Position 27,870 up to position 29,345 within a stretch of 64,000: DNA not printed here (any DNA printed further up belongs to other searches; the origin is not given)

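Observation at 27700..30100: AT-rich three-gene island: TIGR02391-type HEPN protein + 391-aa orphan + small tail-anchored membrane protein, a candidate undescribed defence/abortive-infection module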

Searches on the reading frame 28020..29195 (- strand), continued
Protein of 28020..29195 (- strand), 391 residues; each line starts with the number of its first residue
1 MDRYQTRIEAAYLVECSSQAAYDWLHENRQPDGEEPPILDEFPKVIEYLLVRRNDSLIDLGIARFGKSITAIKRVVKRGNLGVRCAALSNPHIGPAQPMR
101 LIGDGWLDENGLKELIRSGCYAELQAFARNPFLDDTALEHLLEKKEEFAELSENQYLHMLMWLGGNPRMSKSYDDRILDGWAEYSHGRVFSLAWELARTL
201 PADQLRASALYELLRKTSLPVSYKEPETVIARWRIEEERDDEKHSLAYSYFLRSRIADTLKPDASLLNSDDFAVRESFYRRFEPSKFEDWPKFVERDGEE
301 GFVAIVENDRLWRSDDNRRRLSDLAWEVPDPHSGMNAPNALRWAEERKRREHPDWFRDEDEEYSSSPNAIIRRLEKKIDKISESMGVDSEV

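Call 79: search_protein_representatives(alignment_id=A1)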
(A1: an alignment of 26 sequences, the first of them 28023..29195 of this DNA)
Query: 26 sequences, 468 profile positions. Proteins with E-value up to 0.001 (for the whole library): 1202; up to 1e-10: 936; up to 1e-30: 443. The best 150 are listed.
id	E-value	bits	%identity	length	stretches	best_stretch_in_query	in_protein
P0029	2.2e-216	735.5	-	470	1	1-468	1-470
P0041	5.7e-174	595.6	-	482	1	1-468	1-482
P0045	1.1e-170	584.8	-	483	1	2-468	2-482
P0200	9.3e-153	525.7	-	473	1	1-468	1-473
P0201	1.4e-139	482.2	-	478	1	1-466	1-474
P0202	5.7e-128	444.0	-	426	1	1-385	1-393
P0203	1.7e-127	442.4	-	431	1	1-403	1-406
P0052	3.8e-127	441.2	-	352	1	2-354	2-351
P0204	4.3e-126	437.8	-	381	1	1-359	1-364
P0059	3.3e-123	428.3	-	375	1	3-360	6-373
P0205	7.3e-121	420.5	-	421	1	2-388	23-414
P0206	1.2e-115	403.4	-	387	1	1-367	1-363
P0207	1.2e-115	403.3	-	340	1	39-370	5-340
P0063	4.9e-111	388.1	-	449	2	1-380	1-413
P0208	6.4e-111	387.8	-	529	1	3-399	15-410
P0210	2.4e-110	385.9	-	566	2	1-427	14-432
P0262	2.9e-77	276.8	-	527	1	1-361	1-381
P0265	1.7e-76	274.3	-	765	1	9-364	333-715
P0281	3.5e-72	260.1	-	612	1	1-427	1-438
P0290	5.6e-70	252.8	-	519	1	3-466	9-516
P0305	2.8e-67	243.8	-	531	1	1-437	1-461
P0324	2.3e-65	237.6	-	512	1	1-379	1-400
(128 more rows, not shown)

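Call 81: search_protein_families(library=pfam, proteins=[P0265, P0281, P0210, P0208, P0262, P0305, P0290, P0324], max_evalue=0.01)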
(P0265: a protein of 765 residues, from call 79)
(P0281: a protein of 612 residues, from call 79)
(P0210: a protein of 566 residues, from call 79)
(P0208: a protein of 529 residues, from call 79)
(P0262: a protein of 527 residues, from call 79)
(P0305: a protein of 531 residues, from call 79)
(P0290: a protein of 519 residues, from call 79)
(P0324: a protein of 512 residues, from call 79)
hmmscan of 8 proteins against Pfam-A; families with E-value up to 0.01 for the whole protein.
P0265 (765 aa): 6 families
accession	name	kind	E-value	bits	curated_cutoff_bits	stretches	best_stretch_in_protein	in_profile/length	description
PF00069.31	Pkinase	-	4.6e-43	147.9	31.7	1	9-292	1-253/263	Protein kinase domain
PF07714.23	PK_Tyr_Ser-Thr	-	1.1e-29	104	23.1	2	119-291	73-249/258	Protein tyrosine and serine/threonine kinase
PF14531.12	Kinase-like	-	1.3e-06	28.3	25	1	163-254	162-257/289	Kinase-like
PF03109.22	ABC1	-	0.00031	20.4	22.9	1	114-193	135-214/244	ABC1 atypical kinase-like domain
PF01636.29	APH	-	0.0016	18.7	23.2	1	43-186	32-189/239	Phosphotransferase enzyme family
PF17667.7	Pkinase_fungal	-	0.0021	17.3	24.1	1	163-227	303-371/387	Fungal protein kinase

P0281 (612 aa): 0 families

P0210 (566 aa): 2 families
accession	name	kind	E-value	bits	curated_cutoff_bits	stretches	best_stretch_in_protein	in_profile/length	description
PF12841.12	YvrJ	-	0.0021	18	29.5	0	402-417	19-34/36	YvrJ protein family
PF06419.17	COG6_N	-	0.0091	16.6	27.4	0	501-541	31-71/114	Conserved oligomeric complex COG6, N-terminal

P0208 (529 aa): 0 families

P0262 (527 aa): 0 families

P0305 (531 aa): 3 families
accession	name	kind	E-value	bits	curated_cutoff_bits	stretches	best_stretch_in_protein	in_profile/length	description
PF05701.16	WEMBL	-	0.00061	19.1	35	1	379-463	315-399/562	Weak chloroplast movement under blue light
PF10779.14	XhlA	-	0.00097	19.7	34.7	1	485-521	20-56/67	Haemolysin XhlA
PF06120.16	Phage_HK97_TLTM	-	0.0087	15.8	24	0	430-514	91-172/295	Tail length tape measure protein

P0290 (519 aa): 0 families

P0324 (512 aa): 0 families

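Call 87: search_protein_families(library=padloc, alignment_id=A3, max_evalue=0.00001)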
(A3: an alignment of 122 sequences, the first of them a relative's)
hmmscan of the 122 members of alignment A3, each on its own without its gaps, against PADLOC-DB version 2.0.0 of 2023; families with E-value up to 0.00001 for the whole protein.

A. member 1, L001:1988-5014:- (1009 aa): 0 families

B. families by the number of members that match (of 122 scanned): 21 families
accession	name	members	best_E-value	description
PDLC04135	mad3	4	2.1e-33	mads_3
PDLC04140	mad8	4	1.4e-11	mads_8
PDLC02980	AriA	2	2.2e-08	-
PDLC02914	ATPase-Toprim_I-B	2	1.3e-06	-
PDLC04990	PDC-S31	1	9.2e-33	-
PDLC04994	PDC-S31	1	1.5e-30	-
PDLC04783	PDC-M72A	1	1.7e-28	-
PDLC01097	C3a214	1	3.5e-24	GlgB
PDLC04991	PDC-S31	1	3.4e-20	-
PDLC02203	MzaA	1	7.9e-12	-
PDLC02908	Ankyrin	1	4.2e-10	-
PDLC04962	PDC-S22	1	5e-09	-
PDLC03659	mREase_IV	1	8.4e-09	Type IV methyl-directed restriction enzyme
PDLC02707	PbeA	1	1.3e-08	PbeA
PDLC03658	mREase_IV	1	6.9e-08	Type IV methyl-directed restriction enzyme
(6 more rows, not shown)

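Call 88: search_protein_families(library=pfam, alignment_id=A3, max_evalue=0.00001)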
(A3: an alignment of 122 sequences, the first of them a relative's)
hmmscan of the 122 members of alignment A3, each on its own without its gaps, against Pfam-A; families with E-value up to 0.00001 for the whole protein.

A. member 1, L001:1988-5014:- (1009 aa): 1 family
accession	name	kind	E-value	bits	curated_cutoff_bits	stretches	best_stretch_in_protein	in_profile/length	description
PF03098.20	An_peroxidase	-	3.1e-66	224.5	25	3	246-600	2-291/530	Animal haem peroxidase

B. families by the number of members that match (of 122 scanned): 142 families (the first 25 are shown)
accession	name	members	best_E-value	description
PF00005.33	ABC_tran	4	1.9e-39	ABC transporter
PF00589.27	Phage_integrase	3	1.8e-30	Phage integrase family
PF08448.16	PAS_4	3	2.7e-18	PAS fold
PF02463.25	SMC_N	3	1.3e-07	RecF/RecN/SMC N terminal domain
PF01571.26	GCV_T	2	2.7e-64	Aminomethyltransferase folate-binding domain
PF08238.18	Sel1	2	2.8e-44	Sel1 repeat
PF00990.26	GGDEF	2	4.6e-44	Diguanylate cyclase, GGDEF domain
PF12762.13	DDE_Tnp_IS1595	2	7.1e-40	ISXO2-like transposase domain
PF02653.21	BPD_transp_2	2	1.2e-34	Branched-chain amino acid transport system / permease component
PF02518.31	HATPase_c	2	3.2e-22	Histidine kinase-, DNA gyrase B-, and HSP90-like ATPase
PF00072.30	Response_reg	2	3.3e-19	Response regulator receiver domain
PF00664.28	ABC_membrane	2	4.7e-19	ABC transporter transmembrane region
PF13426.13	PAS_9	2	9.6e-18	PAS domain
PF00989.32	PAS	2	1.4e-17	PAS fold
PF08447.18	PAS_3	2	1e-16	PAS fold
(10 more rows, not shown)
